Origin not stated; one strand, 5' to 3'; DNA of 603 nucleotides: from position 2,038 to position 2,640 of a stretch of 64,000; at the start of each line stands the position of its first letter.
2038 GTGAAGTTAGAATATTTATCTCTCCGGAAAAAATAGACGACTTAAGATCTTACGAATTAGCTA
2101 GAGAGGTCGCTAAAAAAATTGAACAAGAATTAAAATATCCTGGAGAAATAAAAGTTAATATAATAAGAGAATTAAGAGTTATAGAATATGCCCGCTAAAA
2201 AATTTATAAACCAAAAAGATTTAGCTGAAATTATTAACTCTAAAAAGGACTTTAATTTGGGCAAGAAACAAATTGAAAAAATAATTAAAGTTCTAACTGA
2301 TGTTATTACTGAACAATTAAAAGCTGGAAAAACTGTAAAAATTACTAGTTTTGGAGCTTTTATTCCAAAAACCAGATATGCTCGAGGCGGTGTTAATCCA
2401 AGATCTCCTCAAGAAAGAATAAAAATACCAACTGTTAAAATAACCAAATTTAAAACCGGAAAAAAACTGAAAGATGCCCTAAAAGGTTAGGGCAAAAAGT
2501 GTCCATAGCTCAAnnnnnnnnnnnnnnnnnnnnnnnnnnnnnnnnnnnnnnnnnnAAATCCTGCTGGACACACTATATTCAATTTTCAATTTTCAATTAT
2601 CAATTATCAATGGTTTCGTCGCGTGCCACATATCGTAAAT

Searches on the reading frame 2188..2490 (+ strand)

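Call 52: search_protein_families(library=pfam, proteins=[window:2188-2490:+], max_evalue=0.00001)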
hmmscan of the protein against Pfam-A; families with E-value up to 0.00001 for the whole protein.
window:2188-2490:+ (100 aa): 3 families
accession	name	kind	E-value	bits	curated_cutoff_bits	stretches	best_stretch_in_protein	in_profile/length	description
PF00216.26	Bac_DNA_binding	-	2.5e-20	72.9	22.4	1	8-98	2-89/90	Bacterial DNA-binding protein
PF14908.11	HU-CCDC81_euk_1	-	1.7e-06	28.4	26.1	1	23-61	18-56/89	CCDC81 eukaryotic HU domain 1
PF18291.6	HU-HIG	-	4e-06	27.3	26.2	1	5-99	30-119/125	HU domain fused to wHTH, Ig, or Glycine-rich motif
